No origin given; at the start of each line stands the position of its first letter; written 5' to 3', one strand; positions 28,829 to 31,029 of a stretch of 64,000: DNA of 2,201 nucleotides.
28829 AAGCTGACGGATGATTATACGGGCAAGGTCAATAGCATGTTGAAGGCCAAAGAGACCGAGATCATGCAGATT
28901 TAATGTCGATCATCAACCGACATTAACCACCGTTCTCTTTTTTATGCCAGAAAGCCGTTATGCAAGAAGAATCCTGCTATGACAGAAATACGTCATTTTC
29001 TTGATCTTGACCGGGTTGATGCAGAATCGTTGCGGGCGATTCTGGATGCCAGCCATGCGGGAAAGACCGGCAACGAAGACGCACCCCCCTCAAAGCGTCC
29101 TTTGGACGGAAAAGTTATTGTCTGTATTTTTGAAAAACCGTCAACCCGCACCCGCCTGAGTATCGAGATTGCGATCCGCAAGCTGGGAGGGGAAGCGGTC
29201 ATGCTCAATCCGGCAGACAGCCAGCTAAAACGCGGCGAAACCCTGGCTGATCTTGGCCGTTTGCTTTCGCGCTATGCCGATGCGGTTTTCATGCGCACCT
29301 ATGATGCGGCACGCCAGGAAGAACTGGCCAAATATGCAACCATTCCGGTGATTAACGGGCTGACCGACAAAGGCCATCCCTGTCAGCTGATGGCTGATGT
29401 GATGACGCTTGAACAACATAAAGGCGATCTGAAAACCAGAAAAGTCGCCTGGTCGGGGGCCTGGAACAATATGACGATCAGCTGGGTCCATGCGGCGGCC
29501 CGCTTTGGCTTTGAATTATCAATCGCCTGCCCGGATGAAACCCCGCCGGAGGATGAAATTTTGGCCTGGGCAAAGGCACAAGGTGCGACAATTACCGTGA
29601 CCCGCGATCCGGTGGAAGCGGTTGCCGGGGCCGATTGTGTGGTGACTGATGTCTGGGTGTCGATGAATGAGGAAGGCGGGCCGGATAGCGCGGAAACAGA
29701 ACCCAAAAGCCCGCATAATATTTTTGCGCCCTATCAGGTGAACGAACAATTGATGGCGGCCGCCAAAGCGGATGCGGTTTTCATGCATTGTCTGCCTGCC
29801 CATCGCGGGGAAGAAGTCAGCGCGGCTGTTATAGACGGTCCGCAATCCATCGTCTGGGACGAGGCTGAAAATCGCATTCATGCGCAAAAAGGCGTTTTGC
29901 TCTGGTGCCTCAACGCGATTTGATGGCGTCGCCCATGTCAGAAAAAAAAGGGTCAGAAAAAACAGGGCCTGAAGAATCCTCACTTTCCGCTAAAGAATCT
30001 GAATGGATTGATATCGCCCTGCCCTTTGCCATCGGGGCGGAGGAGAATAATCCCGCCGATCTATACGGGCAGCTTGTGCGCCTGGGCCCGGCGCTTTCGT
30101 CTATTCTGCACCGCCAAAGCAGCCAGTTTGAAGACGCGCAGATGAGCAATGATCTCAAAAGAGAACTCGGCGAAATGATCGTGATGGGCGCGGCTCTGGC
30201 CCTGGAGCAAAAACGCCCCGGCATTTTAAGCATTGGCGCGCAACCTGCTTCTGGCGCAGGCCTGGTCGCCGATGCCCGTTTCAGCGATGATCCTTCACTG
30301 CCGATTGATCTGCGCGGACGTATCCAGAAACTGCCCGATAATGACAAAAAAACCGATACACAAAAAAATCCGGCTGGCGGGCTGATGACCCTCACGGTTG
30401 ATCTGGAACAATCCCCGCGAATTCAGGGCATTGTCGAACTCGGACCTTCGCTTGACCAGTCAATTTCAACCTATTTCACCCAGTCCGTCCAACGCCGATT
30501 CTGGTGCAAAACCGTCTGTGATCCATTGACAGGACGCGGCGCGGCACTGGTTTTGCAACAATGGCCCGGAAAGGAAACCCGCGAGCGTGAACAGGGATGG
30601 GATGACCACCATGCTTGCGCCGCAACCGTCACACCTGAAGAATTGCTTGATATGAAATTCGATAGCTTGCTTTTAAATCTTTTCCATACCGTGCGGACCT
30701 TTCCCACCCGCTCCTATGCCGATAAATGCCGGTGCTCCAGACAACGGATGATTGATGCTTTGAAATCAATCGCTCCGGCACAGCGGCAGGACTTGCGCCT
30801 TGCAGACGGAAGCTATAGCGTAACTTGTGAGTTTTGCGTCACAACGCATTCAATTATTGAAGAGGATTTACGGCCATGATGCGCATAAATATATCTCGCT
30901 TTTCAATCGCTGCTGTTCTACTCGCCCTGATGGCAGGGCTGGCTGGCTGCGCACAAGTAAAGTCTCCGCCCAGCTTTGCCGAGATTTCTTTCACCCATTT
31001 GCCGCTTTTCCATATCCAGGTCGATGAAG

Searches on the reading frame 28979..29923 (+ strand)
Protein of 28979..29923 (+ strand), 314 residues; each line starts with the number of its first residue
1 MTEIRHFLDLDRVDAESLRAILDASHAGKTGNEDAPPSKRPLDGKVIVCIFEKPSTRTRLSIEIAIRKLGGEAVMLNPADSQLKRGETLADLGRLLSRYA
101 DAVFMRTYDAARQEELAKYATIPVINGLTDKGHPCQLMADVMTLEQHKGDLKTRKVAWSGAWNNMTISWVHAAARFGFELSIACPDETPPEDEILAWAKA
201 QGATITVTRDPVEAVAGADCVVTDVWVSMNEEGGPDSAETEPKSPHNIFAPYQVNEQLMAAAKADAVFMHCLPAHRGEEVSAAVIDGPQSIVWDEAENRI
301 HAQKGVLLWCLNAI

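Call 49: search_protein_families(library=ncbifam, proteins=[window:28979-29923:+], max_evalue=1e-10)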
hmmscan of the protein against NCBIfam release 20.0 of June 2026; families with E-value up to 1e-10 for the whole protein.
window:28979-29923:+ (314 aa): 16 families
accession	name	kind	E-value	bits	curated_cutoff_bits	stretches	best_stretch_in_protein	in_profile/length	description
NF001986.0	PRK00779.1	subfamily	4.6e-120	400.4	306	1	2-312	3-305/307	ornithine carbamoyltransferase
TIGR00658.1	orni_carb_tr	equivalog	2.1e-101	339.1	280.85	1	5-311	1-303/304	ornithine carbamoyltransferase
NF011380.0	PRK14805.1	equivalog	1.5e-77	260.7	421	1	5-312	2-301/302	ornithine carbamoyltransferase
TIGR04384.1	putr_carbamoyl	exception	6e-72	242.5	500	1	6-311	1-307/330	putrescine carbamoyltransferase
NF003286.0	PRK04284.1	subfamily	9.1e-63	212.4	515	1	5-276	7-278/332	ornithine carbamoyltransferase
NF009213.0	PRK12562.1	subfamily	1.1e-51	176.2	559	1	5-311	7-332/334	ornithine carbamoyltransferase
NF002470.0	PRK01713.1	equivalog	2.5e-51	175.1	545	1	5-276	8-279/334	ornithine carbamoyltransferase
NF003384.0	PRK04523.1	equivalog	3.2e-47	161.2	288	1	3-310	2-332/336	N-acetylornithine carbamoyltransferase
NF002032.1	PRK00856.1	equivalog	2.2e-42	145.3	263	1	5-307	1-293/297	aspartate carbamoyltransferase catalytic subunit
NF011379.0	PRK14804.1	equivalog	3.8e-42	144.5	373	1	42-312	41-310/311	ornithine carbamoyltransferase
TIGR00670.1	asp_carb_tr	equivalog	4.5e-41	140.9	236.95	1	5-307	1-299/304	aspartate carbamoyltransferase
NF006046.0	PRK08192.1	equivalog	8.8e-22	77.8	512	1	5-276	7-279/339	aspartate carbamoyltransferase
NF008853.0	PRK11891.1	equivalog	3.1e-19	68.9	560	1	40-275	123-359/430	aspartate carbamoyltransferase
NF010387.0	PRK13814.1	equivalog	6.2e-18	64.7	660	1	42-152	43-156/310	aspartate carbamoyltransferase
NF005538.0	PRK07200.1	equivalog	4.1e-16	59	453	1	15-276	32-335/396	knotted carbamoyltransferase YgeW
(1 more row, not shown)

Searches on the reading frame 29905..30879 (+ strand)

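Call 49: search_protein_families(library=ncbifam, proteins=[window:29905-30879:+], max_evalue=1e-10)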
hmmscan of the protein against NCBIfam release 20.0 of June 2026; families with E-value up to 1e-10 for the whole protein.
window:29905-30879:+ (324 aa): 2 families
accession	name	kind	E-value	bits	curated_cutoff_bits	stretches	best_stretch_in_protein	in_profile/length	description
NF002386.0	PRK01402.1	equivalog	6.5e-25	87.8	346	1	225-320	230-328/335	Hsp33 family molecular chaperone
NF001033.0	PRK00114.1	equivalog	8e-20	71.2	244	1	78-322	34-286/297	Hsp33 family molecular chaperone HslO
